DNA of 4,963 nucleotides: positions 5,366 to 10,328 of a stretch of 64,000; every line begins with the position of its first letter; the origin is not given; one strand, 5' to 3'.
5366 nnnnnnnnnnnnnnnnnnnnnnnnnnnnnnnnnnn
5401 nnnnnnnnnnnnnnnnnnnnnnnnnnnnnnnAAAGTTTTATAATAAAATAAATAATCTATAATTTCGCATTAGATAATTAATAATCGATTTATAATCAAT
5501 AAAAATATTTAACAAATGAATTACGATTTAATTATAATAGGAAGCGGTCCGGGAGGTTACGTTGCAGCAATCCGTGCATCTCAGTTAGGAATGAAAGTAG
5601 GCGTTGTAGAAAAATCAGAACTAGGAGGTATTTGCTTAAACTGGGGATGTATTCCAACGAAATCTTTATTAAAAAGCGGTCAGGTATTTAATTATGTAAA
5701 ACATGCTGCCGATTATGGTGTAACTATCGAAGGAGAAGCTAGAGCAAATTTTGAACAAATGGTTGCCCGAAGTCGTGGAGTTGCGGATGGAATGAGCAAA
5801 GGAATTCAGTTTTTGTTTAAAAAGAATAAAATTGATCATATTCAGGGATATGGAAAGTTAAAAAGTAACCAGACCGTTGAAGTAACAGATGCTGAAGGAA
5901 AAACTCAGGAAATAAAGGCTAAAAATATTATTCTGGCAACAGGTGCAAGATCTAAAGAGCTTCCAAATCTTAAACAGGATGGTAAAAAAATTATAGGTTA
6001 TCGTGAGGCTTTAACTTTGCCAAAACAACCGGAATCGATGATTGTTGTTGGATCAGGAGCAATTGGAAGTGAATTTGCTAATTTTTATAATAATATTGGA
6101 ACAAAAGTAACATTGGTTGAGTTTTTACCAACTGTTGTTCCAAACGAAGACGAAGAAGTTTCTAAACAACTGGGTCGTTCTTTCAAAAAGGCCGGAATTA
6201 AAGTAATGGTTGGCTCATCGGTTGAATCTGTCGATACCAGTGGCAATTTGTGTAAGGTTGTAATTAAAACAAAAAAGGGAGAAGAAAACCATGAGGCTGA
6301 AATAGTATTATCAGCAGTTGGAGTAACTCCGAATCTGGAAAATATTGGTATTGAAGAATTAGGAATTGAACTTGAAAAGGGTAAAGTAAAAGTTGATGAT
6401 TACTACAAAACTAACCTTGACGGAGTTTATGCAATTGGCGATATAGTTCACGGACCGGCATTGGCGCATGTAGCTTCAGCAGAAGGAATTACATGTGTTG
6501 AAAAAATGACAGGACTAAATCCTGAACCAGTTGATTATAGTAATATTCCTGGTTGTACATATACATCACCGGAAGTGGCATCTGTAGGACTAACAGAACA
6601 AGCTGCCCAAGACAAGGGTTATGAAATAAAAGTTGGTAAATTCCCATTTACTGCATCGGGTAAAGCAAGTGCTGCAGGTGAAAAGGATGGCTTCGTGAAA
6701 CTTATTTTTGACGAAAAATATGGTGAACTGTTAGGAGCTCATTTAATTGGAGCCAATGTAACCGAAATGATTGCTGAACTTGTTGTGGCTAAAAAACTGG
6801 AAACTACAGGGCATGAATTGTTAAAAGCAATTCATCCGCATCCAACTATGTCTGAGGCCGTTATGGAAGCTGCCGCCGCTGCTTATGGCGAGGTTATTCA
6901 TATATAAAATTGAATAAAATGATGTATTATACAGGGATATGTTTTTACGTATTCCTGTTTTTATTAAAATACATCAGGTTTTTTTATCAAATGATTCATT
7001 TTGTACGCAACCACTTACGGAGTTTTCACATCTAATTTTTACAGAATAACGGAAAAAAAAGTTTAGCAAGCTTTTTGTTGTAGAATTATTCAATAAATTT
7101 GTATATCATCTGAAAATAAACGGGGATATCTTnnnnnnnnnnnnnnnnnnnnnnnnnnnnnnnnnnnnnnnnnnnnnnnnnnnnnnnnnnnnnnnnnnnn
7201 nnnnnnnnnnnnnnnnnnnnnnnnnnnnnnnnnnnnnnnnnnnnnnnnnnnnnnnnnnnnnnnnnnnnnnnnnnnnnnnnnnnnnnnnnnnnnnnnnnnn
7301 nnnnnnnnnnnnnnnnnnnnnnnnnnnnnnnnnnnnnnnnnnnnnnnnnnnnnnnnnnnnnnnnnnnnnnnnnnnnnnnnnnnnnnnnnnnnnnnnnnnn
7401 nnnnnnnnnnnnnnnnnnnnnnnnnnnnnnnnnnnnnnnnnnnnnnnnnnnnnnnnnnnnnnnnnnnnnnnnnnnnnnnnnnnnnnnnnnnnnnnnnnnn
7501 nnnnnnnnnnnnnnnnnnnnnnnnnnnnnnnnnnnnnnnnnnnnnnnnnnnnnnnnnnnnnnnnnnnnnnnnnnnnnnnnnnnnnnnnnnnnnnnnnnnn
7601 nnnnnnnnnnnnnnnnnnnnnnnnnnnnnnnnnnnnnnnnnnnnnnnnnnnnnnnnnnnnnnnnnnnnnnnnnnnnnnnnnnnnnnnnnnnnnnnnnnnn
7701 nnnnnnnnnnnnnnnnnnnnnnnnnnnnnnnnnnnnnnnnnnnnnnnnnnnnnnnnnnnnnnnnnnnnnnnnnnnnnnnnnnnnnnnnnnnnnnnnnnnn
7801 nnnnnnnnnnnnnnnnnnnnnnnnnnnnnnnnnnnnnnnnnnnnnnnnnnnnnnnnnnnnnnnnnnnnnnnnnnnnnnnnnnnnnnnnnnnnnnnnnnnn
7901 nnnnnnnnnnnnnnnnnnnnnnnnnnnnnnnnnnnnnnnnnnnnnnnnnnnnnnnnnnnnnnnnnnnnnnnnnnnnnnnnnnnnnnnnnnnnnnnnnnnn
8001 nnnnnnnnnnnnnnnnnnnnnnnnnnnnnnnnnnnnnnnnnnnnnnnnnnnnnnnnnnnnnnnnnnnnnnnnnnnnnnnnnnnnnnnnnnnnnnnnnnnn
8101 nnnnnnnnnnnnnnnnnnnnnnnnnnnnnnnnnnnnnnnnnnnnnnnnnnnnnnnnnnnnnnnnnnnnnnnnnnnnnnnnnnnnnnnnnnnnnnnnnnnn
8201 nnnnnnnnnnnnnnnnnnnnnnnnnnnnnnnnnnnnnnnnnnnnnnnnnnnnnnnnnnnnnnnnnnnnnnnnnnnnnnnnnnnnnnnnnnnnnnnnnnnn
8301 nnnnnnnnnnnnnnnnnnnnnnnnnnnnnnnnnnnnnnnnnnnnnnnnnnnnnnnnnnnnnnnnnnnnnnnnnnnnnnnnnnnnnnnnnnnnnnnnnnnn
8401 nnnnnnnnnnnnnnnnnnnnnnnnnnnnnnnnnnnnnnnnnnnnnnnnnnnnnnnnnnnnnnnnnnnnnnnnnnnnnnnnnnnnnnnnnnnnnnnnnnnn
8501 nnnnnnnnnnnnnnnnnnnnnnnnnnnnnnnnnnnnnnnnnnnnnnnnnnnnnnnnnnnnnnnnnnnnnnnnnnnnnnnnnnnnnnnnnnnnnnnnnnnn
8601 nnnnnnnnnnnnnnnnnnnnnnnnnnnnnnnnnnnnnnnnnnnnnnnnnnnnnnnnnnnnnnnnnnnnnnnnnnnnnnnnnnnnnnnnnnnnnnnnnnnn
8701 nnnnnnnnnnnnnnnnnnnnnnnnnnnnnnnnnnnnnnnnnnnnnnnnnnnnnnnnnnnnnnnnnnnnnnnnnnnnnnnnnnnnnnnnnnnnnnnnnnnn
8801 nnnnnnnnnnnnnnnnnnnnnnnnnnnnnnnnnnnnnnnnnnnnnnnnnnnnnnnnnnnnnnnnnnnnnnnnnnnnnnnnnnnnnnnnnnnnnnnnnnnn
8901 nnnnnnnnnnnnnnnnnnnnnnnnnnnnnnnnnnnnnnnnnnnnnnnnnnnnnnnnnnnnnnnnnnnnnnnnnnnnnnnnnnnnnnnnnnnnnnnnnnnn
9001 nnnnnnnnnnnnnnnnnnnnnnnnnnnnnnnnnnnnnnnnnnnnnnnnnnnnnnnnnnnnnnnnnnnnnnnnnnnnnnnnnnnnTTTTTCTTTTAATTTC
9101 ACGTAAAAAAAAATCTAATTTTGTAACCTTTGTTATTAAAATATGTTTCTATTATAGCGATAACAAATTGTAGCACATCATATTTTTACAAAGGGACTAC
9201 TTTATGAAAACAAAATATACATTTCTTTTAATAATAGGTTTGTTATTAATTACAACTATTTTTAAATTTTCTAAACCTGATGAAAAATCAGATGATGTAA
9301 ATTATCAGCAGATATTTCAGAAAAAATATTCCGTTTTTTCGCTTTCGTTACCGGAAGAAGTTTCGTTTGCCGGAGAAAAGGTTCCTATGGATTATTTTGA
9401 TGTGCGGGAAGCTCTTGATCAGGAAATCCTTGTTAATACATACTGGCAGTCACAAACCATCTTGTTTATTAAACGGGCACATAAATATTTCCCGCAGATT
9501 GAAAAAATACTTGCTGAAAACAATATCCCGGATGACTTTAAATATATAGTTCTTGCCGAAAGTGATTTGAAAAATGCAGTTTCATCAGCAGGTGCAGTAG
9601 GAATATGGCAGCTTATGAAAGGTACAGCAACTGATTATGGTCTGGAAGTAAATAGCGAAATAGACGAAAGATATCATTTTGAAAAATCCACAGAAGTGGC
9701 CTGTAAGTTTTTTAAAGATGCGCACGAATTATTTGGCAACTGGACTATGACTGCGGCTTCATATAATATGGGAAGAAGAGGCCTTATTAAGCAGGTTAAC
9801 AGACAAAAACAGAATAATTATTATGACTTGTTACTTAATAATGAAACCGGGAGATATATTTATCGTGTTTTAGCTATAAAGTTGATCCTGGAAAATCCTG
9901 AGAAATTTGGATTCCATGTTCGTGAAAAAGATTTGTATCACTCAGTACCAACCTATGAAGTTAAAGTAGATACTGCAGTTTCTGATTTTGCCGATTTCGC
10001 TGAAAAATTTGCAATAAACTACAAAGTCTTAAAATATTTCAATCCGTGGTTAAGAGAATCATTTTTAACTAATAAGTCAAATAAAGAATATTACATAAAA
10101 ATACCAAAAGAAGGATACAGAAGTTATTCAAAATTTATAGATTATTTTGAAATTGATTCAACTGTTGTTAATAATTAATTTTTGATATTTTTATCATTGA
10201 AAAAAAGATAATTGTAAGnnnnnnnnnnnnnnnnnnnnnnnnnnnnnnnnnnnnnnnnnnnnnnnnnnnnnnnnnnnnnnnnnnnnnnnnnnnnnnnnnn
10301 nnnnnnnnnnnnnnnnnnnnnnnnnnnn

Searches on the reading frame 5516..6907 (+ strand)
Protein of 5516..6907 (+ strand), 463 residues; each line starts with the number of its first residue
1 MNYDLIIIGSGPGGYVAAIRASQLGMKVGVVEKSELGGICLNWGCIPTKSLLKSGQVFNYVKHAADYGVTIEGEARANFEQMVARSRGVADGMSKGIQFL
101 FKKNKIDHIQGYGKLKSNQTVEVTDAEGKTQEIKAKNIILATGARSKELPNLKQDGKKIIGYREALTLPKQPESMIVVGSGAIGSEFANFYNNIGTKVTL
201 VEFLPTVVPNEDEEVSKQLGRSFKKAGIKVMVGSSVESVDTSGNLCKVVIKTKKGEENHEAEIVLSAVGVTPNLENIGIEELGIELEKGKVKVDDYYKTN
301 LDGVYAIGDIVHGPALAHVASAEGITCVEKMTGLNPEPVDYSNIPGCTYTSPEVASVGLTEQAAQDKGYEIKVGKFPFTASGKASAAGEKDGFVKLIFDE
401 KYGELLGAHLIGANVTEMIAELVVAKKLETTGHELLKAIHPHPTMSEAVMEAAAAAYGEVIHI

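Call 7: search_protein_families(library=pfam, max_evalue=0.00001, proteins=[window:5516-6907:+])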
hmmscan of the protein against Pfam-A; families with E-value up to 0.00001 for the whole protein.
window:5516-6907:+ (463 aa): 11 families
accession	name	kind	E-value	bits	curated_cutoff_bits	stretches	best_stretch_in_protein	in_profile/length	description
PF07992.20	Pyr_redox_2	-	4.9e-70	236.7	26.1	1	3-324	1-291/291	Pyridine nucleotide-disulphide oxidoreductase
PF02852.28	Pyr_redox_dim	-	9.4e-39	132.5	25.3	1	344-453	1-110/110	Pyridine nucleotide-disulphide oxidoreductase, dimerisation domain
PF00070.33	Pyr_redox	-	1.1e-20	74.4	22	1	175-250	2-79/82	Pyridine nucleotide-disulphide oxidoreductase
PF13738.12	Pyr_redox_3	-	1.8e-12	47.6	30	1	6-308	1-305/305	Pyridine nucleotide-disulphide oxidoreductase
PF12831.13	FAD_oxidored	-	5.7e-10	39.5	27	1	4-143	1-145/416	FAD dependent oxidoreductase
PF00890.30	FAD_binding_2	-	8.5e-09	35.5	20.4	1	4-42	1-39/414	FAD binding domain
PF01134.28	GIDA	-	1.1e-07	31.8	22.1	1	4-145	1-151/391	Glucose inhibited division protein A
PF13450.12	NAD_binding_8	-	7.3e-07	29.8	21.9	0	7-41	1-36/68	NAD(P)-binding Rossmann-like domain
PF13434.12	Lys_Orn_oxgnase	-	1.5e-06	28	21.3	0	89-190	104-206/339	L-lysine 6-monooxygenase/L-ornithine 5-monooxygenase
PF01266.30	DAO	-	2.9e-06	27.5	27.9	0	4-37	1-35/353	FAD dependent oxidoreductase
PF03486.20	HI0933_like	-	2.9e-06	27.4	50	0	4-35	2-33/244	HI0933-like protein Rossmann domain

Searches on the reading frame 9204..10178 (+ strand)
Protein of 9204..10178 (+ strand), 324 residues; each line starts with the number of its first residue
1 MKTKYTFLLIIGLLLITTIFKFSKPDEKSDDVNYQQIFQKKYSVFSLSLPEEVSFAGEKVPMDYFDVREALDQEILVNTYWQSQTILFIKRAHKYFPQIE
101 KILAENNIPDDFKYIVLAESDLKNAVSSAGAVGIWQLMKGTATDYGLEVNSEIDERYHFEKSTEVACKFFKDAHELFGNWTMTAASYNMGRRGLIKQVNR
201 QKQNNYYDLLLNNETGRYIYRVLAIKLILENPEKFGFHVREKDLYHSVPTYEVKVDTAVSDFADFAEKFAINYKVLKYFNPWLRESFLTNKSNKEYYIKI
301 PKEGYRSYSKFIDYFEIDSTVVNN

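Call 7: search_protein_families(library=pfam, max_evalue=0.00001, proteins=[window:9204-10178:+])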
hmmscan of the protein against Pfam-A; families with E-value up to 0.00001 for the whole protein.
window:9204-10178:+ (324 aa): 1 family
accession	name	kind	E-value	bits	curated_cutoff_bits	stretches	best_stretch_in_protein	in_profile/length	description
PF01464.25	SLT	-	1.9e-19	69.8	21.3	1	104-207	9-114/117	Transglycosylase SLT domain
